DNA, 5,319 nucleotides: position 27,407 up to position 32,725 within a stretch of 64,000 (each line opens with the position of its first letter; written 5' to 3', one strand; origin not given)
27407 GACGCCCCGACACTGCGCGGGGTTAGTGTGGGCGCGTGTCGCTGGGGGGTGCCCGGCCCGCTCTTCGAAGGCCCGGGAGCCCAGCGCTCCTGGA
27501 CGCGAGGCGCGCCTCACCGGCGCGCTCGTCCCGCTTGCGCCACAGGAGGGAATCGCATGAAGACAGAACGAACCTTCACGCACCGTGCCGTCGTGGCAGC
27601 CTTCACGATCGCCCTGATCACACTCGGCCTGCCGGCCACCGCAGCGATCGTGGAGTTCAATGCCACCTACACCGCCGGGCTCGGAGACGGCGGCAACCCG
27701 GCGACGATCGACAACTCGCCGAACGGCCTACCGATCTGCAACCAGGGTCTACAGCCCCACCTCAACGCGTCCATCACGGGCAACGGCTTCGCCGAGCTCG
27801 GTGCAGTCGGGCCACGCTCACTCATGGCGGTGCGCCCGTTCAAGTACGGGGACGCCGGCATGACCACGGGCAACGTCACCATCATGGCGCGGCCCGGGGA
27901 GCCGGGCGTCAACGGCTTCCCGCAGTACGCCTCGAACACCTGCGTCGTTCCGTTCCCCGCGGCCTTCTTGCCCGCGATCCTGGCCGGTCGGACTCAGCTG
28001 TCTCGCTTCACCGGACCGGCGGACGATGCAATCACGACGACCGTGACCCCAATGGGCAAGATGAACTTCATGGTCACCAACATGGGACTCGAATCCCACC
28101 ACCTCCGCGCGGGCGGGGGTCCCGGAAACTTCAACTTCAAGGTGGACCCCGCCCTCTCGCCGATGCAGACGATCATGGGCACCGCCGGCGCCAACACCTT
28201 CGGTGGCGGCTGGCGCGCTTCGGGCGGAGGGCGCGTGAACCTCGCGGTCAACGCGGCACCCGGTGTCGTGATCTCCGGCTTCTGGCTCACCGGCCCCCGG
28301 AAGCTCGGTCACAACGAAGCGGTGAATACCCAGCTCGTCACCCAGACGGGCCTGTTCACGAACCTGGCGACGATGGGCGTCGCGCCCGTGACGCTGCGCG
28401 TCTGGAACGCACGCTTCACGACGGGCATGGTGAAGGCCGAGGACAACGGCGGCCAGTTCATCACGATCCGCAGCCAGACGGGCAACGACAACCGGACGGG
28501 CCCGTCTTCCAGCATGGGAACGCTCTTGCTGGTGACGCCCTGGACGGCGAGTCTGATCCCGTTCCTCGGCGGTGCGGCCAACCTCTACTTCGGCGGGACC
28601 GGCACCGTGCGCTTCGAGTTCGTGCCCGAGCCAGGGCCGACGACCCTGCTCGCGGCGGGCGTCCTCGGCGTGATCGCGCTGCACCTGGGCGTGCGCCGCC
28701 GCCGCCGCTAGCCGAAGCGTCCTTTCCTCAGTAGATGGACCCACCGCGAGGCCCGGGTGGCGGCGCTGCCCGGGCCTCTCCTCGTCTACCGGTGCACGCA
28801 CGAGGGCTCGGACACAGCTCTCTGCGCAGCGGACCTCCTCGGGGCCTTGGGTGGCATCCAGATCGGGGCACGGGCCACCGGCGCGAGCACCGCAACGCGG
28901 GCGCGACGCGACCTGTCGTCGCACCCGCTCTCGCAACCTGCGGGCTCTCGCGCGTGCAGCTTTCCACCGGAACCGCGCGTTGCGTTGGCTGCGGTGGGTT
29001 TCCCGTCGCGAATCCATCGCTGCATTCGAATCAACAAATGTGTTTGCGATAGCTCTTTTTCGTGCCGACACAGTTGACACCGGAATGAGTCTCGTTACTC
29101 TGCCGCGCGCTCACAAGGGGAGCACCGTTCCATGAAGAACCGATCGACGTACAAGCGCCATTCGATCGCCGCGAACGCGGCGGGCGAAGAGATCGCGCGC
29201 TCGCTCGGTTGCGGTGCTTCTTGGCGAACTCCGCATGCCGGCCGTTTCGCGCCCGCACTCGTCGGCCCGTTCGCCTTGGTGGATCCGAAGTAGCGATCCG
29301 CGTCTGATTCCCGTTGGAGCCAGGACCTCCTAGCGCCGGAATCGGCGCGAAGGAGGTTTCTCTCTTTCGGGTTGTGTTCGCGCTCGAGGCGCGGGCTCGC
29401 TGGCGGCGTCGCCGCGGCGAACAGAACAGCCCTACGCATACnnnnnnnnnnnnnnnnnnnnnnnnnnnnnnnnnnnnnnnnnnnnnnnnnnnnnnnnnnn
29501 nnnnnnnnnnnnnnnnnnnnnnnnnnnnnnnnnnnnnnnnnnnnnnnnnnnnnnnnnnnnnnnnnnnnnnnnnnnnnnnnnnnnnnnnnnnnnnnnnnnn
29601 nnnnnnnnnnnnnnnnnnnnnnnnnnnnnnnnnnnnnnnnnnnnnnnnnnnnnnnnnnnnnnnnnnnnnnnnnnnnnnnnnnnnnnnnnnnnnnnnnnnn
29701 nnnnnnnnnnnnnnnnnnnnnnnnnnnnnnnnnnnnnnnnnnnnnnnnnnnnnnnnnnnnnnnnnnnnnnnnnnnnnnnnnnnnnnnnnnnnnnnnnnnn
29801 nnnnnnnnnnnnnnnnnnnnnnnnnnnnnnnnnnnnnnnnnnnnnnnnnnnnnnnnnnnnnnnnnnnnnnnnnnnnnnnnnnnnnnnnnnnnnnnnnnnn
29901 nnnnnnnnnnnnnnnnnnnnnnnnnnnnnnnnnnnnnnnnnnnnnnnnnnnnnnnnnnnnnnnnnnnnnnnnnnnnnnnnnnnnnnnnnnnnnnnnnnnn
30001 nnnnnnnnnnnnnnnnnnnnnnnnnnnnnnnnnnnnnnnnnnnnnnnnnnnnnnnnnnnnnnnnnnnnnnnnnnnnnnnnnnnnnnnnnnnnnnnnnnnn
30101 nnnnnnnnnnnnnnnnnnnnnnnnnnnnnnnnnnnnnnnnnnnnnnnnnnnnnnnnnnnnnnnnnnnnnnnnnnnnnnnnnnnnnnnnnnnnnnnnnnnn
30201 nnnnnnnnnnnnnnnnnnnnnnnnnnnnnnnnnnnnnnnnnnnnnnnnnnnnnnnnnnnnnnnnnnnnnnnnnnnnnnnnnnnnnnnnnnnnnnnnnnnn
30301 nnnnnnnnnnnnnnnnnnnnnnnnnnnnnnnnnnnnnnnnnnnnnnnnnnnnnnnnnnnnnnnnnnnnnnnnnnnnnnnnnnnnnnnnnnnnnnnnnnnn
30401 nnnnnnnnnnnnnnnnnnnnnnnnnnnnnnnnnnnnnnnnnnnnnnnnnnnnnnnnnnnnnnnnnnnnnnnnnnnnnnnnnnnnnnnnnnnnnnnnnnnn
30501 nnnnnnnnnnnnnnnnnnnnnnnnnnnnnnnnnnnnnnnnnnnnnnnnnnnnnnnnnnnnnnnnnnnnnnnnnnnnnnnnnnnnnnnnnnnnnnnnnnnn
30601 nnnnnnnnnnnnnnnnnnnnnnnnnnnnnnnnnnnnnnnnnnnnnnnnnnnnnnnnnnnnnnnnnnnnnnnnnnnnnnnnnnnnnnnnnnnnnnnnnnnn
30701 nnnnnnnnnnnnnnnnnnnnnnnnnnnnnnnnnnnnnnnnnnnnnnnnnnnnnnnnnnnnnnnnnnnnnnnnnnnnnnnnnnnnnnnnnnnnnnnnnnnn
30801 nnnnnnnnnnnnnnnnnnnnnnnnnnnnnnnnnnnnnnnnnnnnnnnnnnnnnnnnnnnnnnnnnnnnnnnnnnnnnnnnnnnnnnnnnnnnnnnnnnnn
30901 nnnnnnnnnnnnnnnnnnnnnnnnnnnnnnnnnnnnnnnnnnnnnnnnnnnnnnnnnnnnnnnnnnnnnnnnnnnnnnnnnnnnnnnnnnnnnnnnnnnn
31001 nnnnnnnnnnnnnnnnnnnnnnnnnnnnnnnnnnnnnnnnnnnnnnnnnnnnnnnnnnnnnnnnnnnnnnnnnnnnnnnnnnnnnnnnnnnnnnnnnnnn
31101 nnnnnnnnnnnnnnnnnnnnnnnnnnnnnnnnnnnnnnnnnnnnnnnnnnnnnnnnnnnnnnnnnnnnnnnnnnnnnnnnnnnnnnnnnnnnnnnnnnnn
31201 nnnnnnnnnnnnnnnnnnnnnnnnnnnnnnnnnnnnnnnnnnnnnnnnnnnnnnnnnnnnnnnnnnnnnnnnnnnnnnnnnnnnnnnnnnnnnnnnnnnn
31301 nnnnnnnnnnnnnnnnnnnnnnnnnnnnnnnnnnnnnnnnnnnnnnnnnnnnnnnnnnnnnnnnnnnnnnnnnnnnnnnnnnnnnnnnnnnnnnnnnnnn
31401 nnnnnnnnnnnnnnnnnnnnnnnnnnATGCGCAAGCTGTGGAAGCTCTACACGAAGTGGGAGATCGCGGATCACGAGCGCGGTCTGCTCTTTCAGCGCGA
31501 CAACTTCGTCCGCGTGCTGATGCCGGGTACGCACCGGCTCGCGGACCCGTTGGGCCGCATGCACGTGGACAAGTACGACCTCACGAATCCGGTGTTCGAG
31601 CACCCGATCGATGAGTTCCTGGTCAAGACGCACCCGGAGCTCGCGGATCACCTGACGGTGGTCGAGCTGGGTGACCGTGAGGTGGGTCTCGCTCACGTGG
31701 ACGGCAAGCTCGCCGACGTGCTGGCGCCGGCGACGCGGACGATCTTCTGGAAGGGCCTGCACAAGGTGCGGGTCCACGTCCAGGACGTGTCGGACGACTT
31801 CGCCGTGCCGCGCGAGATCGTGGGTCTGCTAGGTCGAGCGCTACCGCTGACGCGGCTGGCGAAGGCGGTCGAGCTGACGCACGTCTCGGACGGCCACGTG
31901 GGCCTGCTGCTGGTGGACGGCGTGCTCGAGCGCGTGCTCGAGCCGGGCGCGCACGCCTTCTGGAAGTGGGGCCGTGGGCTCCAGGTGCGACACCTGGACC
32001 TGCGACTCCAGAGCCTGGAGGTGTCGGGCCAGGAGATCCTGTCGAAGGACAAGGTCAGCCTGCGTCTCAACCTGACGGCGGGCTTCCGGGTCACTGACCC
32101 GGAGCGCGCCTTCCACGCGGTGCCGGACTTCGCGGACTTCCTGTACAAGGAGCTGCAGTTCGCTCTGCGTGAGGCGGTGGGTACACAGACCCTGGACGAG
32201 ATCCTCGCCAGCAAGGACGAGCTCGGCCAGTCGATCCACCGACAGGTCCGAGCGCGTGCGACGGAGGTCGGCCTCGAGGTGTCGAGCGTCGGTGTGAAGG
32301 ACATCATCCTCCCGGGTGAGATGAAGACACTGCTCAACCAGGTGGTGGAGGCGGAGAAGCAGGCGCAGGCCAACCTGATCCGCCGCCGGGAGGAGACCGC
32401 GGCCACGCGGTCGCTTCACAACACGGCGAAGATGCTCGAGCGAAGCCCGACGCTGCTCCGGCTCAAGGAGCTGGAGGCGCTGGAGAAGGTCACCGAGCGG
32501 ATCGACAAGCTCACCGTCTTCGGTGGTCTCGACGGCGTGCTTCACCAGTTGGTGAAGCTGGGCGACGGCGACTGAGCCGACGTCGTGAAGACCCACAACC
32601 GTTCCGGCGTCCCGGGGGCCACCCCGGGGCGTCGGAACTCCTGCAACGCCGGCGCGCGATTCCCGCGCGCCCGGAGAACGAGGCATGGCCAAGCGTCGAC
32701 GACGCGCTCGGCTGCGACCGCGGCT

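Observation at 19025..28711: Eight tandem head-to-tail paralogs of a ~385-aa PEP-CTERM protein family I do not recognise as described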

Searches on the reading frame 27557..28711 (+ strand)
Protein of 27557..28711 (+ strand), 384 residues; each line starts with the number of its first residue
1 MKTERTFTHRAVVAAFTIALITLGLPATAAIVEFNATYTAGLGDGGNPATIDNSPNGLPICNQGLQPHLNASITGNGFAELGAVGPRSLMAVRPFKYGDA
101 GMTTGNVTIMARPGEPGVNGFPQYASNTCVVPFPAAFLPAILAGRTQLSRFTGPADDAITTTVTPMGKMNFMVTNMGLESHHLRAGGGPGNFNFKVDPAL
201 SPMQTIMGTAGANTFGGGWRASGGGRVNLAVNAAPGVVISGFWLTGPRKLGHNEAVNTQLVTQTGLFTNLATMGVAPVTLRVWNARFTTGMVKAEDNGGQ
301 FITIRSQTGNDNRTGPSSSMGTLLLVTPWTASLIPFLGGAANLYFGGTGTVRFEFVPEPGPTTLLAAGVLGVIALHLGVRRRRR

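Call 6: search_protein_families(library=pfam, proteins=[window:27557-28711:+], max_evalue=1)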
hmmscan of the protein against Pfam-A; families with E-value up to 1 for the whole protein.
window:27557-28711:+ (384 aa): 1 family
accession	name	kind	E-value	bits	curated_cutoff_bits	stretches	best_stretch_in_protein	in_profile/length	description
PF07589.16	PEP-CTERM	-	0.059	13.9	20.7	1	356-382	2-24/24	PEP-CTERM motif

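Call 7: search_protein_families(library=ncbifam, proteins=[window:27557-28711:+], max_evalue=1)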
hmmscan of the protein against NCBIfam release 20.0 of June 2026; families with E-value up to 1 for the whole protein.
window:27557-28711:+ (384 aa): 1 family
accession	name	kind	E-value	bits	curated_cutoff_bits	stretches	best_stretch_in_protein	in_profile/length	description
TIGR03901.2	MYXO-CTERM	domain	0.042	14.2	20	1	359-384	12-34/34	MYXO-CTERM sorting domain-containing protein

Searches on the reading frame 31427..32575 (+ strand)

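Call 15: search_protein_families(library=pfam, proteins=[window:31427-32575:+], max_evalue=0.001)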
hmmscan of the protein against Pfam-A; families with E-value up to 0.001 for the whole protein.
window:31427-32575:+ (382 aa): 2 families
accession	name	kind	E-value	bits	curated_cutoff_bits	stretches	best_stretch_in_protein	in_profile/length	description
PF01145.31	Band_7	-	8.4e-30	104.6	23.6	1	153-323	3-175/176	SPFH domain / Band 7 family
PF13421.11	Band_7_1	-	0.0007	19.7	24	0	239-306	137-206/211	SPFH domain-Band 7 family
